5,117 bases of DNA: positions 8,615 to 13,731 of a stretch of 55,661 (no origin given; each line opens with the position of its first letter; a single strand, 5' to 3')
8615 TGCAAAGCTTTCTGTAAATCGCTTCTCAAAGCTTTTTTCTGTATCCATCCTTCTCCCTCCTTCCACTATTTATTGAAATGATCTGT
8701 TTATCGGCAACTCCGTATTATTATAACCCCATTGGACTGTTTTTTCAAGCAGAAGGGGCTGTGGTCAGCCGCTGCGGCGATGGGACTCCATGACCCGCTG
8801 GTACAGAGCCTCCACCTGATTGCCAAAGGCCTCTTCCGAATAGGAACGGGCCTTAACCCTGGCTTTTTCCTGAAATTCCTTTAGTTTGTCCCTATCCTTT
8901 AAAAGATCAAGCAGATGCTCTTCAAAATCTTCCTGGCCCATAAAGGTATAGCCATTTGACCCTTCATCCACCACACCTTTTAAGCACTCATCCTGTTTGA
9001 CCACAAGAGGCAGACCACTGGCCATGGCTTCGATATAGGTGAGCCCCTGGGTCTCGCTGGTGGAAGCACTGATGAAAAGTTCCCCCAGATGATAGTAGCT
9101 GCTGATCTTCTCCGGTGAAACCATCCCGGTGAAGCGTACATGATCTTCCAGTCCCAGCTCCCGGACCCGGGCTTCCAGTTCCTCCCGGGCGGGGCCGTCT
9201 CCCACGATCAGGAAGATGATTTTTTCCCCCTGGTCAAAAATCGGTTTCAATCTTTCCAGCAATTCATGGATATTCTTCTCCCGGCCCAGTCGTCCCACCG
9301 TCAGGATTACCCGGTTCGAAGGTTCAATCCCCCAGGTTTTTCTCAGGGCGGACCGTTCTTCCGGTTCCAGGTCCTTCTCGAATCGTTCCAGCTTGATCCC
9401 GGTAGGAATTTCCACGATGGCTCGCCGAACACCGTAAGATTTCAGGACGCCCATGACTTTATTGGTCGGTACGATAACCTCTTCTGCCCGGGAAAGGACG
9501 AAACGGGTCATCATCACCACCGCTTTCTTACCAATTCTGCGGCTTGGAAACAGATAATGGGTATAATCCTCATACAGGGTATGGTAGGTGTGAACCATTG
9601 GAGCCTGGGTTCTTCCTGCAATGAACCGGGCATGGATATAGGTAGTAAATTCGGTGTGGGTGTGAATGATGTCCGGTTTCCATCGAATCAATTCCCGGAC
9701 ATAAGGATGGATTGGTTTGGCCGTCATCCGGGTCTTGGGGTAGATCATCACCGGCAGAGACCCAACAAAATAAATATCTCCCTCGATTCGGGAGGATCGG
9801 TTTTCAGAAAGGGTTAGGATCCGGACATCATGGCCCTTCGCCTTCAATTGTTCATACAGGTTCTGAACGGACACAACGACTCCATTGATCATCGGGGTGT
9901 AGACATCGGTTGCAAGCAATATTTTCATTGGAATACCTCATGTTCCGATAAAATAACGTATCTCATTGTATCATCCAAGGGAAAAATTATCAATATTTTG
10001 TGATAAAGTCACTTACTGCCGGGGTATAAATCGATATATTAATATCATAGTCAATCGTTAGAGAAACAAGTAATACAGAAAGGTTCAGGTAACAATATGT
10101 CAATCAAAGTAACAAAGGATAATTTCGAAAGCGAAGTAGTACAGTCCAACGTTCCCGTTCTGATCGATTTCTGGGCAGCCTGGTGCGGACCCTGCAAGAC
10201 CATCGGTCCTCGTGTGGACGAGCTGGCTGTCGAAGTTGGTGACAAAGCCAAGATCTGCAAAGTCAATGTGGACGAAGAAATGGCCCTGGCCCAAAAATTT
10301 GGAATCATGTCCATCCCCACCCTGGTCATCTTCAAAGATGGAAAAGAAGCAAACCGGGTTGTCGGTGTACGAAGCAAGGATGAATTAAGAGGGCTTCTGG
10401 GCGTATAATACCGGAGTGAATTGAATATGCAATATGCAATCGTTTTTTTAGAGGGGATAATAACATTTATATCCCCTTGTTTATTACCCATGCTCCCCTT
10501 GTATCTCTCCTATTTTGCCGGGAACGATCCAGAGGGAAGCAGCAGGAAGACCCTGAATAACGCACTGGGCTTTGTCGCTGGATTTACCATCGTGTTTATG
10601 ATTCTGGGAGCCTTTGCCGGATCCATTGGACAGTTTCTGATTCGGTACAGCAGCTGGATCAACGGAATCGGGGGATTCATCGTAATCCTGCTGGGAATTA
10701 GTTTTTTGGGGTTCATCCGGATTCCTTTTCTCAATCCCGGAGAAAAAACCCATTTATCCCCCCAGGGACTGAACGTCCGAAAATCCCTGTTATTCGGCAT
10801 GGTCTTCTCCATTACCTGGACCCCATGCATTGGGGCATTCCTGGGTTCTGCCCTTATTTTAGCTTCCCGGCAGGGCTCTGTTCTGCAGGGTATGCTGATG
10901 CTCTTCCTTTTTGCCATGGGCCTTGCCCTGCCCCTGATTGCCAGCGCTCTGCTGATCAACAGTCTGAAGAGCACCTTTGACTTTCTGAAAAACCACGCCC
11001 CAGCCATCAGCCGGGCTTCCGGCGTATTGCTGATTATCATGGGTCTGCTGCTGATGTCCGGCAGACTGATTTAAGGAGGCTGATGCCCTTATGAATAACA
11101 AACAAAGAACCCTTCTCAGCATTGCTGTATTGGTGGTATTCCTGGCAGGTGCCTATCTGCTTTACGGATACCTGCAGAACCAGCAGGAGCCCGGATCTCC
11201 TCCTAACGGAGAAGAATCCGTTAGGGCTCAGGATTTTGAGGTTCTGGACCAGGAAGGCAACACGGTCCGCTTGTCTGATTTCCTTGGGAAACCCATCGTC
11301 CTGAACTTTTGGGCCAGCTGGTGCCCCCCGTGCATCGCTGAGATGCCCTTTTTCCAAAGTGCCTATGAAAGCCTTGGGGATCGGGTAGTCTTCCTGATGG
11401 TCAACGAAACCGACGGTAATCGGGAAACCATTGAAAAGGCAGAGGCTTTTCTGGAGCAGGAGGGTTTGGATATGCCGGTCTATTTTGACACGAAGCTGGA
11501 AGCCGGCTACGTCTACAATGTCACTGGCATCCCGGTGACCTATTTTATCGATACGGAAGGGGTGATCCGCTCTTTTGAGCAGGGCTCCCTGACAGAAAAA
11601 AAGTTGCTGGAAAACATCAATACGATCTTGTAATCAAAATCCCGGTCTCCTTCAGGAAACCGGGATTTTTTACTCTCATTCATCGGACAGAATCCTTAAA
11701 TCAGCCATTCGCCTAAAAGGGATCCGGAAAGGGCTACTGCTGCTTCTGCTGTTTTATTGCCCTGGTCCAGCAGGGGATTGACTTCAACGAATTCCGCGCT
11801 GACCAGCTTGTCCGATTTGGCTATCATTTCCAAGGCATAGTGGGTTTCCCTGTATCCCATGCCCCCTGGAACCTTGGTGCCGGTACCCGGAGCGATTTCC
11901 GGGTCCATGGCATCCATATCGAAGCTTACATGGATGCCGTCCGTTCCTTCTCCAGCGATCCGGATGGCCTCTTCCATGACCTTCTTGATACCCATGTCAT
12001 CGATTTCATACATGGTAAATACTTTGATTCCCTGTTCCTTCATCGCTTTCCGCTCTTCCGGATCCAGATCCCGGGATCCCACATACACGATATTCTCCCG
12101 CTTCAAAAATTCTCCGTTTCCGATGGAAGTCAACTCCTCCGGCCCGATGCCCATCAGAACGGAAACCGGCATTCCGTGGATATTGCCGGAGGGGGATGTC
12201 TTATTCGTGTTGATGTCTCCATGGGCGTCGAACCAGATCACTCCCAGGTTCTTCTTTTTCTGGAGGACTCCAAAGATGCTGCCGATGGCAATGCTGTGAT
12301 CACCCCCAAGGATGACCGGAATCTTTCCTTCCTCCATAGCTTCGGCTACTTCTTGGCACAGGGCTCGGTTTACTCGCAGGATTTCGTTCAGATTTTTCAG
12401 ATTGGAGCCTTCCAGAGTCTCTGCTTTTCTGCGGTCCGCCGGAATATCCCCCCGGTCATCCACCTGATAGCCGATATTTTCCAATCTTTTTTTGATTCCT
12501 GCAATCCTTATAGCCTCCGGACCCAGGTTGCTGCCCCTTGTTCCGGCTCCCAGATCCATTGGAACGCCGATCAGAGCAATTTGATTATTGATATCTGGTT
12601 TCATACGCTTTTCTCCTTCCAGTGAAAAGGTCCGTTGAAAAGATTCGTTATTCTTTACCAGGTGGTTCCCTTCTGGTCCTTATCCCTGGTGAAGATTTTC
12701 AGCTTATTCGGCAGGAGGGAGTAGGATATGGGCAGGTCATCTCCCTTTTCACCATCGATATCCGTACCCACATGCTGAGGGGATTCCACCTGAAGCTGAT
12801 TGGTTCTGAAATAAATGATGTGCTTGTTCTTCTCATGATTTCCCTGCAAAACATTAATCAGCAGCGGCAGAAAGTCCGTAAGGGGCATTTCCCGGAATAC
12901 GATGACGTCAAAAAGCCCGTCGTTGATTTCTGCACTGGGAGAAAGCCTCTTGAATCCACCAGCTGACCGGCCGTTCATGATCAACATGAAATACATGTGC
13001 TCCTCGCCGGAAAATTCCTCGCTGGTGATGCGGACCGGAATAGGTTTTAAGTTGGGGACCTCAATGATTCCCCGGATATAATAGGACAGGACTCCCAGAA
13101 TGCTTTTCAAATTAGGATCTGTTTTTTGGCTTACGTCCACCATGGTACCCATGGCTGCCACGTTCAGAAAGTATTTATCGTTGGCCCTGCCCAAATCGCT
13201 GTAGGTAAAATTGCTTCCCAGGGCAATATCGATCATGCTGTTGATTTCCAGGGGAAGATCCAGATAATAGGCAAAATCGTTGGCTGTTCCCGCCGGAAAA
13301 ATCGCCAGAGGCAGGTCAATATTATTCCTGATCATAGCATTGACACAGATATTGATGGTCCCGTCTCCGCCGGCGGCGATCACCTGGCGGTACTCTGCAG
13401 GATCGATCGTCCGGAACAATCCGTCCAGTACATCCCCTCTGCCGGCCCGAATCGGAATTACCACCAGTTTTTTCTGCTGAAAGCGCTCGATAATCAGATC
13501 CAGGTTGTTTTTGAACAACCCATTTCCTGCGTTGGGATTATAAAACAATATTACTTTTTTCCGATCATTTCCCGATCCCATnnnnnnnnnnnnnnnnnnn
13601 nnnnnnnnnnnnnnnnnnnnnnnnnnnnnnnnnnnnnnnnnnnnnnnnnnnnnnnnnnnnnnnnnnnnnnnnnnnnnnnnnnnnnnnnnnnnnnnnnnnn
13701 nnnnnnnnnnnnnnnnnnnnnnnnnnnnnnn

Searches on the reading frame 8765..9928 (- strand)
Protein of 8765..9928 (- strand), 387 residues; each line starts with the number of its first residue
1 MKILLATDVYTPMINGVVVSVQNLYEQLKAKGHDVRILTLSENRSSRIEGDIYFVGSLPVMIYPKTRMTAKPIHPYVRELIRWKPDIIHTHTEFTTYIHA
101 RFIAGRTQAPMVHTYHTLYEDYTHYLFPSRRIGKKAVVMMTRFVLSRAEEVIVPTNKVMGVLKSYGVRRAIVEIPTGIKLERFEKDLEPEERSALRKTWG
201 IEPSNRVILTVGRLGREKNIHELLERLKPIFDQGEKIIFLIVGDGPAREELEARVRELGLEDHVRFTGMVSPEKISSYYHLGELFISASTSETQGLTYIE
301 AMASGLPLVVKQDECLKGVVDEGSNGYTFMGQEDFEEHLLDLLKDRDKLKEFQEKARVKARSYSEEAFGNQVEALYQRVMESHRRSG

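Call 36: search_protein_families(library=pfam, proteins=[window:8765-9928:-], max_evalue=0.000001)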
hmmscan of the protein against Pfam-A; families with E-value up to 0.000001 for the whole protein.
window:8765-9928:- (387 aa): 4 families
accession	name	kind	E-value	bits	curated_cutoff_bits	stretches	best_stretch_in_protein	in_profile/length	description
PF00534.26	Glycos_transf_1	-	9.5e-35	120.1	26.4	1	193-357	3-170/172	Glycosyl transferases group 1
PF13439.12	Glyco_transf_4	-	3.2e-31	109.1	28.5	1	14-182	1-170/170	Glycosyltransferase Family 4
PF13692.12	Glyco_trans_1_4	-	6.2e-28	98.3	27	1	206-345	2-142/142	Glycosyl transferases group 1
PF13579.12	Glyco_trans_4_4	-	5e-21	76.1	29.7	1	15-175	1-156/158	Glycosyl transferase 4-like domain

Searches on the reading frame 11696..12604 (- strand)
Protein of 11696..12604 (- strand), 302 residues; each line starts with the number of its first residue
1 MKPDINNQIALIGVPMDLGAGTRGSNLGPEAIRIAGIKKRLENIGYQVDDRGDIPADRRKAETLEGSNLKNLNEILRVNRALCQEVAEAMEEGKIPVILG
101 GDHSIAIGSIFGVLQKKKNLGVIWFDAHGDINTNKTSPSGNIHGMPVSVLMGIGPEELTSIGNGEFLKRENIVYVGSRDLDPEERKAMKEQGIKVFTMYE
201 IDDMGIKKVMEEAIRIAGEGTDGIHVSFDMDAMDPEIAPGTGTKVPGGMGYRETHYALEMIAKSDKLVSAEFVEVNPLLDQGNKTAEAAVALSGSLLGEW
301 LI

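Call 36: search_protein_families(library=pfam, proteins=[window:11696-12604:-], max_evalue=0.000001)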
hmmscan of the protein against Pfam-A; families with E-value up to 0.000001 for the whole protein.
window:11696-12604:- (302 aa): 1 family
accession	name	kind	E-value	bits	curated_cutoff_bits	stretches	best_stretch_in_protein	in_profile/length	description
PF00491.26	Arginase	-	4.2e-82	276.2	22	1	8-295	2-276/280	Arginase family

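Call 51: search_protein_families(library=ncbifam, proteins=[window:11696-12604:-], max_evalue=0.00001)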
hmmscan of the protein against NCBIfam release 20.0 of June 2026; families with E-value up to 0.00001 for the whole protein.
window:11696-12604:- (302 aa): 5 families
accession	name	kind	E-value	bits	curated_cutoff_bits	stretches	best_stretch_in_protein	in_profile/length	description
TIGR01229.1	rocF_arginase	equivalog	4.4e-94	315.2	227.6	1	11-301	2-299/300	arginase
NF002564.0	PRK02190.1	subfamily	1.2e-32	113.3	302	1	6-298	32-299/307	agmatinase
TIGR01230.1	agmatinase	equivalog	5e-32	111.6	174.3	1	9-295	15-271/275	agmatinase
TIGR01227.1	hutG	equivalog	6.2e-32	111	229.15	1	6-292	34-301/307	formimidoylglutamase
NF010347.0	PRK13775.1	equivalog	7e-14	51.8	381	1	189-291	217-318/331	formimidoylglutamase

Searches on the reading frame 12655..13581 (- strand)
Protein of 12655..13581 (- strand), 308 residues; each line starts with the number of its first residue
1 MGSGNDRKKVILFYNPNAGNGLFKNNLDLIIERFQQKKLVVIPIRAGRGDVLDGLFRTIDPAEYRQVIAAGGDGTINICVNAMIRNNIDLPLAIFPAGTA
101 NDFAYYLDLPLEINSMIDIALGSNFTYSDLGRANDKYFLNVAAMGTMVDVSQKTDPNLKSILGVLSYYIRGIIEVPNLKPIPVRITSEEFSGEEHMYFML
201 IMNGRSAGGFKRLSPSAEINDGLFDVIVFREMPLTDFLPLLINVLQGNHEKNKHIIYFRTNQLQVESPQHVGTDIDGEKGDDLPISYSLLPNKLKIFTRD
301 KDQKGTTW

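Call 36: search_protein_families(library=pfam, proteins=[window:12655-13581:-], max_evalue=0.000001)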
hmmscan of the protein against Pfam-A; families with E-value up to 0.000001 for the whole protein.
window:12655-13581:- (308 aa): 2 families
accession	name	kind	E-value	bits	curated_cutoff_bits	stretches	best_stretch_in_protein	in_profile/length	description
PF00781.29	DAGK_cat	-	9.3e-25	87.1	23.6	1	9-132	1-124/125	Diacylglycerol kinase catalytic domain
PF19279.4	YegS_C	-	3.5e-21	76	27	1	145-297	6-157/158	YegS C-terminal NAD kinase beta sandwich-like domain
